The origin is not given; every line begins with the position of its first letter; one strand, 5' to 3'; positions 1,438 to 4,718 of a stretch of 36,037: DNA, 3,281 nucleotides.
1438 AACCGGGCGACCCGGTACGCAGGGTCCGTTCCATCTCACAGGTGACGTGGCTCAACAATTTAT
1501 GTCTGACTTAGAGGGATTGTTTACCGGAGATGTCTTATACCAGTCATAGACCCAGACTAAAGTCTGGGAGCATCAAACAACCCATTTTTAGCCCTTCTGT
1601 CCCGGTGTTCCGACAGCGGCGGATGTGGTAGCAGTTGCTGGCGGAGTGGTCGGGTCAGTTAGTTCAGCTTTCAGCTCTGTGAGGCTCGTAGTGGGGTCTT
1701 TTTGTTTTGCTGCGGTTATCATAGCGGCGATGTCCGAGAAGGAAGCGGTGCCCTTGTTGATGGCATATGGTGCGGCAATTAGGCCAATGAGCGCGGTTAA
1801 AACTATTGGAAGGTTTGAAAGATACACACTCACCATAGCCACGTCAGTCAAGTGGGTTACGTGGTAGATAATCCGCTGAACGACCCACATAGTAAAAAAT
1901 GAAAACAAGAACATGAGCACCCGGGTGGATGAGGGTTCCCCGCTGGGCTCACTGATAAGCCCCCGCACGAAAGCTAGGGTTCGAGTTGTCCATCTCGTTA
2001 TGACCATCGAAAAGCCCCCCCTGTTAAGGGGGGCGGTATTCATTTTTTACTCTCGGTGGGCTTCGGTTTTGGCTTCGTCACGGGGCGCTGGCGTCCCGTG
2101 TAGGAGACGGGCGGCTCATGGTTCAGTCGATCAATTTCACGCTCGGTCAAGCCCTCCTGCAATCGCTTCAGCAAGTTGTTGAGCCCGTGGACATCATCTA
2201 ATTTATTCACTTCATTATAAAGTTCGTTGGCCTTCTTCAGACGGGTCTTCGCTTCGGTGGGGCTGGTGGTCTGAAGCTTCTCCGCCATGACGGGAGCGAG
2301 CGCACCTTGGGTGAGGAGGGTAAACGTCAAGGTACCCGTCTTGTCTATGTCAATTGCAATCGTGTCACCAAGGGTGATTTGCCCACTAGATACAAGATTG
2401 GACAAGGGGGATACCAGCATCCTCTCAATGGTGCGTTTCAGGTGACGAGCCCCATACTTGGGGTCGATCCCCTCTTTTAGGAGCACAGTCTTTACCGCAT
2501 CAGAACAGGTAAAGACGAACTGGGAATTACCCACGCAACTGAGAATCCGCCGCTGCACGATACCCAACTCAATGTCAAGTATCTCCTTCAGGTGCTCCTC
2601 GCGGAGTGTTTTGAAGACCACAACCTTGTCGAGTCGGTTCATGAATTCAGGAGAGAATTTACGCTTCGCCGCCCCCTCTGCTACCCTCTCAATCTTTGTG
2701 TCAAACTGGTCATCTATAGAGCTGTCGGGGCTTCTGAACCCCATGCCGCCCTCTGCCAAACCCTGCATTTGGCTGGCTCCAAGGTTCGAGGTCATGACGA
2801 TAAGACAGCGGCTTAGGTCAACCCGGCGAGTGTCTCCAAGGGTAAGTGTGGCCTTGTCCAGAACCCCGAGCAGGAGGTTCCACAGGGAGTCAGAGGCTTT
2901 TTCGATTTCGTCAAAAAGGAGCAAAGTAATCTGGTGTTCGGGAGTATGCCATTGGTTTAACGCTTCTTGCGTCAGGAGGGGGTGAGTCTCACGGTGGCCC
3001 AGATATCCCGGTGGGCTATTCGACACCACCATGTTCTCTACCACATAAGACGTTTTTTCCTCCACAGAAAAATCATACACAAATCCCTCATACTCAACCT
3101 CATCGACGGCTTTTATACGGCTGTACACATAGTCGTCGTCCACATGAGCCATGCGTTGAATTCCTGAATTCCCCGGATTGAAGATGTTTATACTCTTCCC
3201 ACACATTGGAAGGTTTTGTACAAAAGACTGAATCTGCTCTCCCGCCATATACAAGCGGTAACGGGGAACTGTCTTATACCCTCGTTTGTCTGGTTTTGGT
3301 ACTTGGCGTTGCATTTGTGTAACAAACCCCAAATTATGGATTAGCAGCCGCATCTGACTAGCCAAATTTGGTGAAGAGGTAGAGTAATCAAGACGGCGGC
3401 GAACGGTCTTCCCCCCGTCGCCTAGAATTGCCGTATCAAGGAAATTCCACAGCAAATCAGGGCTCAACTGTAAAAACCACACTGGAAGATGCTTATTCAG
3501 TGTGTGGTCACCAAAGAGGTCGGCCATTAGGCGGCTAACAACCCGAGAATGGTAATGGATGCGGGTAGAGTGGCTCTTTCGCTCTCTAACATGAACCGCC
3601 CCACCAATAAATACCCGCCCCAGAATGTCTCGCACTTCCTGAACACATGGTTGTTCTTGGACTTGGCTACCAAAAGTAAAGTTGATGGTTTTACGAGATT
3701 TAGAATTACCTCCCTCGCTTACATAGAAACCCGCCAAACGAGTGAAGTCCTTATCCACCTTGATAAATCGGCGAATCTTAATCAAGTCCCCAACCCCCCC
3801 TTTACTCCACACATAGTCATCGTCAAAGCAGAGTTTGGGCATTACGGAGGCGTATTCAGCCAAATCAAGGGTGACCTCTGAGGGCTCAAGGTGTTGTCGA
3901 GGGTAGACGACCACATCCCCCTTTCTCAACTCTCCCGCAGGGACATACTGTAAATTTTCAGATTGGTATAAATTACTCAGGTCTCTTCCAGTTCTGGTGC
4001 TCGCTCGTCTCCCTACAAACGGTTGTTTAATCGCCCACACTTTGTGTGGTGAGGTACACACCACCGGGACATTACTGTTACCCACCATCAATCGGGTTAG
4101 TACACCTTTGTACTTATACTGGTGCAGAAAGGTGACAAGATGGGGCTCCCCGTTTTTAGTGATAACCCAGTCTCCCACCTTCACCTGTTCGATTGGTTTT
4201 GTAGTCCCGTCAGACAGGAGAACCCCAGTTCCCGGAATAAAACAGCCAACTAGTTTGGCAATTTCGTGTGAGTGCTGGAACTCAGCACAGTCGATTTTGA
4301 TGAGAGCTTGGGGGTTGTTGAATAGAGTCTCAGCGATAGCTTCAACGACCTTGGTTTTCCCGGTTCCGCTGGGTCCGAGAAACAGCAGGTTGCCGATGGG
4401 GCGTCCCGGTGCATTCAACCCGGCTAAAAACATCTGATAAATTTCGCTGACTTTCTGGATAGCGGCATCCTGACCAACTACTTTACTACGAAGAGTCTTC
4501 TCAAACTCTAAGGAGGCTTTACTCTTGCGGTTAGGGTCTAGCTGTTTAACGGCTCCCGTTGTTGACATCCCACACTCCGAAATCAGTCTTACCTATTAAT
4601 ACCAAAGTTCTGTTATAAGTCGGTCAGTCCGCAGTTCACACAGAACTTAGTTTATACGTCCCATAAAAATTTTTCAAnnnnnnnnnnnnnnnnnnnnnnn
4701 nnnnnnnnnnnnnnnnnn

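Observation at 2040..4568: Intein with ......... homing endonuclease inside a single-AAA+ ClpB-D2-like ATPase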

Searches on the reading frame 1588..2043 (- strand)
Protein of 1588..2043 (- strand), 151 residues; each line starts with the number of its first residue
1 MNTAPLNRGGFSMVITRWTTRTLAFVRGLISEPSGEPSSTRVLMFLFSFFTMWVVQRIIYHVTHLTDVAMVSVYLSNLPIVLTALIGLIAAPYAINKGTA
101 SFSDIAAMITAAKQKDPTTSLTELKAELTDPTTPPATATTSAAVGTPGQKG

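Call 64: search_protein_families(library=phrogs, proteins=[window:1588-2043:-], max_evalue=0.001)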
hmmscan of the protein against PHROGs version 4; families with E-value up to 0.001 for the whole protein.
window:1588-2043:- (151 aa): 0 families

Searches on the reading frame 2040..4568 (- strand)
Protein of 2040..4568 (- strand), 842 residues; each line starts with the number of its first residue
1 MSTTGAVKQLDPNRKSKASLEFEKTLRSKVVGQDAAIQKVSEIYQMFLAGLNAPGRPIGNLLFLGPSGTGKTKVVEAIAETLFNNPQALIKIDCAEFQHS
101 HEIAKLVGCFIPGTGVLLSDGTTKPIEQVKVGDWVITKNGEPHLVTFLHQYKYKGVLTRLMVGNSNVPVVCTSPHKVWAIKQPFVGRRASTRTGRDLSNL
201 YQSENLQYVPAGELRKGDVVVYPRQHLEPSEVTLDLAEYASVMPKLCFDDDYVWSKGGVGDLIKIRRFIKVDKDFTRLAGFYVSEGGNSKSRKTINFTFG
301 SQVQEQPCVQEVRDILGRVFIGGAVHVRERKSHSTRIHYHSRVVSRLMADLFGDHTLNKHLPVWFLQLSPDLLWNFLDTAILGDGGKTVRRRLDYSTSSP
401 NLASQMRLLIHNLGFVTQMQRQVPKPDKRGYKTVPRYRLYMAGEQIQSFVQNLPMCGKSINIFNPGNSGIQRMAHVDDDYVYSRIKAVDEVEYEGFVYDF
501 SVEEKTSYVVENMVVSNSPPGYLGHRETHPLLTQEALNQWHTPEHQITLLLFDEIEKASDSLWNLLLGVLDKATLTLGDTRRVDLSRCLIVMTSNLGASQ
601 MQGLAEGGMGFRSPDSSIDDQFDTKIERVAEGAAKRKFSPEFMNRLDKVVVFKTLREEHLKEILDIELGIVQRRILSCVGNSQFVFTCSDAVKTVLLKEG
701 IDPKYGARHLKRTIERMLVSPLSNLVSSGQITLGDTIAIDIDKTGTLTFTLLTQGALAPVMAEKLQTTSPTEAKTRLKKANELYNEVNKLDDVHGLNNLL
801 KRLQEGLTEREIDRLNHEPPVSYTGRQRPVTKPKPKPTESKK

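Call 4: search_protein_families(library=pfam, proteins=[window:2043-4568:-], max_evalue=0.1)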
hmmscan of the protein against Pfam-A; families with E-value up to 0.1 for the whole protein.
window:2043-4568:- (842 aa): 19 families
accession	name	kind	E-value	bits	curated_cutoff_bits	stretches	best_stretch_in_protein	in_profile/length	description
PF07724.20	AAA_2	-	4.2e-28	98.9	27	2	517-648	53-165/166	AAA domain (Cdc48 subfamily)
PF10431.15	ClpB_D2-small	-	2.8e-16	59.7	21.9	1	655-739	1-81/81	C-terminal, D2-small domain, of ClpB protein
PF14528.11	LAGLIDADG_3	-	4.7e-10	40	22.5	1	375-452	5-80/82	LAGLIDADG-like domain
PF05203.21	Hom_end_hint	-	4.9e-08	33.7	32.1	1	109-151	1-43/228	Hom_end-associated Hint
PF14890.11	Intein_splicing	-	6.6e-08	32.9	35.8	1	206-517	76-155/155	Intein splicing domain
PF07728.20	AAA_5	-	1.9e-06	28.3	22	1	60-86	1-27/139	AAA domain (dynein-related subfamily)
PF00004.35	AAA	-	1.8e-05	25.7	21.2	1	61-98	1-35/131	ATPase family associated with various cellular activities (AAA)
PF01079.26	Hint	-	2.7e-05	24.3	29.7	1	99-149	4-58/213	Hint module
PF00158.32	Sigma54_activat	-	4e-05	23.8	20.2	1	60-101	24-65/168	Sigma-54 interaction domain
PF13191.12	AAA_16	-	5.7e-05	24.1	32.6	1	55-97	22-63/167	AAA ATPase domain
PF13401.12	AAA_22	-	0.00027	21.7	27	1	60-104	7-51/130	AAA domain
PF05673.19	DUF815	-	0.0013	18.3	23.8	1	23-106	23-101/249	Protein of unknown function (DUF815)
PF13403.11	Hint_2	-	0.0015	19.4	28.4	1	109-154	2-46/147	Hint domain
PF20030.5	bpMoxR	-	0.0059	16.1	27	0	60-82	33-55/205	MoxR domain in the MoxR-vWA-beta-propeller ternary systems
PF06309.17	Torsin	-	0.0089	16.6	27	1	20-85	17-80/127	Torsin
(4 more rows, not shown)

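Call 5: search_protein_families(library=ncbifam, proteins=[window:2043-4568:-], max_evalue=0.1)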
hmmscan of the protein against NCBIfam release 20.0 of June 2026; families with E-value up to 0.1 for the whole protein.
window:2043-4568:- (842 aa): 31 families (the best 25 are shown)
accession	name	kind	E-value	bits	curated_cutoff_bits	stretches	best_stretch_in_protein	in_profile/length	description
TIGR03346.1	chaperone_ClpB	equivalog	1.2e-68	232.3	1232.1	2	517-748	645-851/853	ATP-dependent chaperone ClpB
TIGR02639.1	ClpA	equivalog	9.1e-57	192.8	993.15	2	517-740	534-733/734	ATP-dependent Clp protease ATP-binding subunit ClpA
NF008118.0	PRK10865.1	equivalog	7.8e-56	189.5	1417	2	517-743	648-850/857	ATP-dependent chaperone ClpB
NF033606.1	heat_AAA_ClpK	exception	7.8e-47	159.7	1900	2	517-774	693-931/949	heat shock survival AAA family ATPase ClpK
TIGR03345.1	VI_ClpV1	equivalog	2.7e-45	155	884.95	2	16-109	554-647/852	type VI secretion system ATPase TssH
NF033607.0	disagg_AAA_ClpG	exception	8e-45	153.1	1900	2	517-747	672-882/932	AAA family protein disaggregase ClpG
NF008263.0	PRK11034.1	equivalog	1.9e-40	138.5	1350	2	517-748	535-743/758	ATP-dependent Clp protease ATP-binding subunit ClpA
NF045703.1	rSAM_Tes_intein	exception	6.6e-16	57.3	1700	1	267-518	363-611/1040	tetraether lipid synthase Tes, intein-containing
NF003745.1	PRK05342.1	equivalog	5.7e-08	32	359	1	606-730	261-388/418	ATP-dependent Clp protease ATP-binding subunit ClpX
NF009067.0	PRK12402.1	equivalog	7.3e-05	21.9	317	1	26-97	13-77/340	replication factor C small subunit 2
NF005304.0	PRK06835.1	equivalog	8.8e-05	21.7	215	1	32-96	160-221/330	ATP-binding protein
TIGR00382.1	clpX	equivalog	0.00038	19.6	370.75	1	606-727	269-391/414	ATP-dependent protease ATP-binding subunit ClpX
TIGR02928.1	TIGR02928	subfamily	0.0022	16.9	181.3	1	27-99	14-87/366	orc1/cdc6 family replication initiation protein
NF003229.0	PRK04195.1-5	equivalog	0.0022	16.8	280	1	29-104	18-87/413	replication factor C large subunit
NF038098.1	GyrA_w_intein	exception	0.0025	15.8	1850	1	277-422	241-389/1232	intein-containing DNA gyrase subunit A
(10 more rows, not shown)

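Call 16: find_encoding_contigs(protein=window:2040-4568:-, flank=10000, max_places=5)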
Protein window:2040-4568:- (842 aa): 8 contigs read that carry it; 5 places shown.
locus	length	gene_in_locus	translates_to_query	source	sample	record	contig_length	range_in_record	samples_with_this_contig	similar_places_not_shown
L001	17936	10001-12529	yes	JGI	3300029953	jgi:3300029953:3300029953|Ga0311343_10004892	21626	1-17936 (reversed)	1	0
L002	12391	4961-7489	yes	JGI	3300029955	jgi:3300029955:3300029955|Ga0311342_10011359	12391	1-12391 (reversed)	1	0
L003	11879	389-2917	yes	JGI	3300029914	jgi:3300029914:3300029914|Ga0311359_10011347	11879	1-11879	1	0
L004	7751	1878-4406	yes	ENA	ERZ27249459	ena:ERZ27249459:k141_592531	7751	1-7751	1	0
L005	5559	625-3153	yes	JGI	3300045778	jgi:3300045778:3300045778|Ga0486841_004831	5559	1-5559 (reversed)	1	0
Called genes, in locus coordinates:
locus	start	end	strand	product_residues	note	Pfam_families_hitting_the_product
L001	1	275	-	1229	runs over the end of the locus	PF02839:CBM_5_12 (faint), PF01391:Collagen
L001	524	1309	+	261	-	PF01068:DNA_ligase_A_M (faint)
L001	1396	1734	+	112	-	-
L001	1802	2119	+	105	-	-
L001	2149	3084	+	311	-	-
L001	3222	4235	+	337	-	PF01844:HNH (weak), PF09414:RNA_ligase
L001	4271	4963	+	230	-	-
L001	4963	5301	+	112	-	-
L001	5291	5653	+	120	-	-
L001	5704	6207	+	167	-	-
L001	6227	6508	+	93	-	-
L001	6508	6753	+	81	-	-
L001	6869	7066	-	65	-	-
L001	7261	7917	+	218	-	-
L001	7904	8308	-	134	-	PF10544:T5orf172, PF13455:MUG113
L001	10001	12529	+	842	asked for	PF13191:AAA_16 (faint), PF00004:AAA (faint), PF07724:AAA_2, PF07728:AAA_5 (faint), PF05203:Hom_end_hint, PF14890:Intein_splicing (weak), PF07724:AAA_2, PF10431:ClpB_D2-small, +1 more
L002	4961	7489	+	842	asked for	PF13191:AAA_16 (faint), PF00004:AAA (faint), PF07724:AAA_2, PF07728:AAA_5 (faint), PF05203:Hom_end_hint, PF14890:Intein_splicing (weak), PF07724:AAA_2, PF10431:ClpB_D2-small, +1 more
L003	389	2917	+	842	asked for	PF13191:AAA_16 (faint), PF00004:AAA (faint), PF07724:AAA_2, PF07728:AAA_5 (faint), PF05203:Hom_end_hint, PF14890:Intein_splicing (weak), PF07724:AAA_2, PF10431:ClpB_D2-small, +1 more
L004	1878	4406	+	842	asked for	PF13191:AAA_16 (faint), PF00004:AAA (faint), PF07724:AAA_2, PF07728:AAA_5 (faint), PF05203:Hom_end_hint, PF14890:Intein_splicing (weak), PF07724:AAA_2, PF10431:ClpB_D2-small, +1 more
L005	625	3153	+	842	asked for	PF13191:AAA_16 (faint), PF00004:AAA (faint), PF07724:AAA_2, PF07728:AAA_5 (faint), PF05203:Hom_end_hint, PF14890:Intein_splicing (weak), PF07724:AAA_2, PF10431:ClpB_D2-small, +1 more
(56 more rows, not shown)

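Call 55: list_cluster_members(proteins=[window:2043-4568:-, P0125, P0126, P0129, P0132, P0134, P0137, P0143, P0154, P0121])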
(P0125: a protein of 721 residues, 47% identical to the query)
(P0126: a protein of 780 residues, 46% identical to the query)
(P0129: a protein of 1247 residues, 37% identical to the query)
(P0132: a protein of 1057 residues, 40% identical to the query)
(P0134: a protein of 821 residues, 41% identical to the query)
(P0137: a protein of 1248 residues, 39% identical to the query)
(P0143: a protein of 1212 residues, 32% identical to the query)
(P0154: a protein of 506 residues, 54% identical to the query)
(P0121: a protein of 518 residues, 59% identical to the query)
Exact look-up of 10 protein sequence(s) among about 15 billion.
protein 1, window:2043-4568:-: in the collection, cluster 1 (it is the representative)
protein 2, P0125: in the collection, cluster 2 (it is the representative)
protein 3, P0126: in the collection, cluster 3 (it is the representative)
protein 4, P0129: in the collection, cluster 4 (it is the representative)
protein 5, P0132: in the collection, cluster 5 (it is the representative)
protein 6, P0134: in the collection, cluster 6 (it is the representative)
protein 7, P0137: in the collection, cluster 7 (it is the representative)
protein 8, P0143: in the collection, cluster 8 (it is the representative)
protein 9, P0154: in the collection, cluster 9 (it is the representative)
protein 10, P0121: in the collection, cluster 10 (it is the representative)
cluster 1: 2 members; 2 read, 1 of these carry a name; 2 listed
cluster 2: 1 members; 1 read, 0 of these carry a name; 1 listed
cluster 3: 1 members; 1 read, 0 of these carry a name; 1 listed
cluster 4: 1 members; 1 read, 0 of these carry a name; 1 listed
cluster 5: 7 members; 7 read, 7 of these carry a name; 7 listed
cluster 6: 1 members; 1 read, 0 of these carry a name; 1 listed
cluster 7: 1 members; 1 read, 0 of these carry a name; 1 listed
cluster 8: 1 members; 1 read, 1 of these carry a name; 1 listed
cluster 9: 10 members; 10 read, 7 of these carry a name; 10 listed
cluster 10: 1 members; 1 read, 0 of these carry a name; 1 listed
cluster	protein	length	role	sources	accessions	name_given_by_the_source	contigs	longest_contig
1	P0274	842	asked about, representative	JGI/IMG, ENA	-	DNA polymerase III delta prime subunit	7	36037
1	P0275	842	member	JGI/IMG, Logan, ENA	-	-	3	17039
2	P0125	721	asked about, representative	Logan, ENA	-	-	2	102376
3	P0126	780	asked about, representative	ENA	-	-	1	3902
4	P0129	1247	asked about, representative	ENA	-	-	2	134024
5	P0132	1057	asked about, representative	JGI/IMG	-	DNA polymerase III delta prime subunit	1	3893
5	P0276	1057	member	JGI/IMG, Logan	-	DNA polymerase III delta prime subunit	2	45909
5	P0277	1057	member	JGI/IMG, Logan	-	hypothetical protein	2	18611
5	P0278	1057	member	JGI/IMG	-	DNA polymerase III delta prime subunit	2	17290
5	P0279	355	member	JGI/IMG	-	ATP-dependent Clp protease ATP-binding subunit ClpC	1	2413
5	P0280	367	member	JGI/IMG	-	hypothetical protein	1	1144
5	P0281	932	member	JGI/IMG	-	DNA polymerase III delta prime subunit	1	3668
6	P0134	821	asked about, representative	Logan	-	-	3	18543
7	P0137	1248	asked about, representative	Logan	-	-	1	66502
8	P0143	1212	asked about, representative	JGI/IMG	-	ATP-dependent Clp protease ATP-binding subunit ClpA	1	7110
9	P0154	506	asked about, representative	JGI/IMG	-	hypothetical protein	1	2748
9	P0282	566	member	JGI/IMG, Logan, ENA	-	hypothetical protein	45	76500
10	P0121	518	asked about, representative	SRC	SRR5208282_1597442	-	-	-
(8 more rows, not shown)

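Call 58: search_protein_families(library=pfam, proteins=[P0282], max_evalue=0.00001)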
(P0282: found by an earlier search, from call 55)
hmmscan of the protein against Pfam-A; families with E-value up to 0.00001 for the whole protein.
P0282 (566 aa): 6 families
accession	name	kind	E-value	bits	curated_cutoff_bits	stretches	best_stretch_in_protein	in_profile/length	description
PF07724.20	AAA_2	-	1.7e-27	96.9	27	2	334-437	75-165/166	AAA domain (Cdc48 subfamily)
PF10431.15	ClpB_D2-small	-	7e-13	48.9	21.9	1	444-526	1-79/81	C-terminal, D2-small domain, of ClpB protein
PF05203.21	Hom_end_hint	-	3.3e-12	47.3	32.1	1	124-191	1-74/228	Hom_end-associated Hint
PF13403.11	Hint_2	-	2.9e-07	31.4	28.4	1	124-184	2-59/147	Hint domain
PF14890.11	Intein_splicing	-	5.7e-07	29.9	35.8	0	219-305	74-155/155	Intein splicing domain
PF01079.26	Hint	-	1.8e-06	28.1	29.7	1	114-254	4-133/213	Hint module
